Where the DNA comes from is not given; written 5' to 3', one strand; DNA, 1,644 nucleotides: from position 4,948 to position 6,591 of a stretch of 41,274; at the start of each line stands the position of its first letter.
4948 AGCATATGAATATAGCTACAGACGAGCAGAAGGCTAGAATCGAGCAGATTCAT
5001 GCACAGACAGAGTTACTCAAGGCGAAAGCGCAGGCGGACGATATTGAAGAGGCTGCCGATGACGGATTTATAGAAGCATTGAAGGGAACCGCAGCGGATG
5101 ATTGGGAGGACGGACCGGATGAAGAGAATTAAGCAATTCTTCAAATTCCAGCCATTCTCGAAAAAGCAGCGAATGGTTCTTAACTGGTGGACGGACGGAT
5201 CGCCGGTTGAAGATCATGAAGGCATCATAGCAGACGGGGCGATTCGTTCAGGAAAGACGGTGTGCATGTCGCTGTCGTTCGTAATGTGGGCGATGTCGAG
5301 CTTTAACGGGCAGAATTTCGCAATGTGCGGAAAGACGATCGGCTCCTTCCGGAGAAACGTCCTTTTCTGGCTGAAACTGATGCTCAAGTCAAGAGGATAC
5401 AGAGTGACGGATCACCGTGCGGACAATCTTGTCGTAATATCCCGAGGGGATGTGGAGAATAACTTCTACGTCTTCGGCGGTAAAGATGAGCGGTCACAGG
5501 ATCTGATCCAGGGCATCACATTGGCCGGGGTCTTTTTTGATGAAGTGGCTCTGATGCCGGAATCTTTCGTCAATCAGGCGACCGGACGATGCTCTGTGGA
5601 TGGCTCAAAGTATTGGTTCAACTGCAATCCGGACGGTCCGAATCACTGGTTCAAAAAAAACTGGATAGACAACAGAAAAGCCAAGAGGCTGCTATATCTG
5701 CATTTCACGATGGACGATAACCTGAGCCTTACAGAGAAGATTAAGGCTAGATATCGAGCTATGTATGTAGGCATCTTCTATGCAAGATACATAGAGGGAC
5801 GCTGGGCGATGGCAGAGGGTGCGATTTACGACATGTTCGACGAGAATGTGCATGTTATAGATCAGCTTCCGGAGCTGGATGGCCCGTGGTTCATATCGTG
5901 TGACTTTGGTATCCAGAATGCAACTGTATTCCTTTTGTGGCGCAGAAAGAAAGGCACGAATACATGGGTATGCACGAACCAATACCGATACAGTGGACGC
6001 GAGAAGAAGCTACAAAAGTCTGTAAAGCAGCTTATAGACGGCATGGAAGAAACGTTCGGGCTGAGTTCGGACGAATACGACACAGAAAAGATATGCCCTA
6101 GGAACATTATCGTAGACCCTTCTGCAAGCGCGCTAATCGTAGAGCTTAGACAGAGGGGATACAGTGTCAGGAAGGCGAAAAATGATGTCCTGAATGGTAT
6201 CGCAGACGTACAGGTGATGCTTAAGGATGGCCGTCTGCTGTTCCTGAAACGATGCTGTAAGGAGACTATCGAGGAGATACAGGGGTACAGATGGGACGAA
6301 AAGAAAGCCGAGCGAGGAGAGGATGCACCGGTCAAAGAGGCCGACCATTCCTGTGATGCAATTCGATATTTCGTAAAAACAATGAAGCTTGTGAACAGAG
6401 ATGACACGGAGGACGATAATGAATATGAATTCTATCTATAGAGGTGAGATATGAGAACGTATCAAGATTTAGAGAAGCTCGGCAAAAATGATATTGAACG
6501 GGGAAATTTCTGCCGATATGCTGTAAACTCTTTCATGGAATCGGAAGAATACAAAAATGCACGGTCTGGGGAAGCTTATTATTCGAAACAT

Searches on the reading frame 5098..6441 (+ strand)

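Call 70: search_protein_families(library=phrogs, proteins=[window:5098-6441:+], max_evalue=0.001)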
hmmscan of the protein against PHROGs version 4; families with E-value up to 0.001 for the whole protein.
window:5098-6441:+ (447 aa): 7 families
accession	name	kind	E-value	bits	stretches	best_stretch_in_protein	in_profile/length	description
phrog_2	-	head and packaging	2.1e-53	183.3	1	11-432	259-595/807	terminase large subunit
phrog_10250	-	head and packaging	4.9e-46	158.3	1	219-429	1-215/228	terminase large subunit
phrog_5653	-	head and packaging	6.3e-27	95.6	1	234-436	1-187/199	terminase large subunit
phrog_6672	-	head and packaging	5.1e-20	72.5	1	334-435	34-135/145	terminase large subunit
phrog_29775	-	unknown function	3e-07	31.4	1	104-216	61-170/212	-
phrog_3717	-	head and packaging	2.2e-06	28.3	1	47-277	30-265/277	terminase large subunit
phrog_979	-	head and packaging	9.8e-06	25.5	1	9-191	143-319/642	terminase large subunit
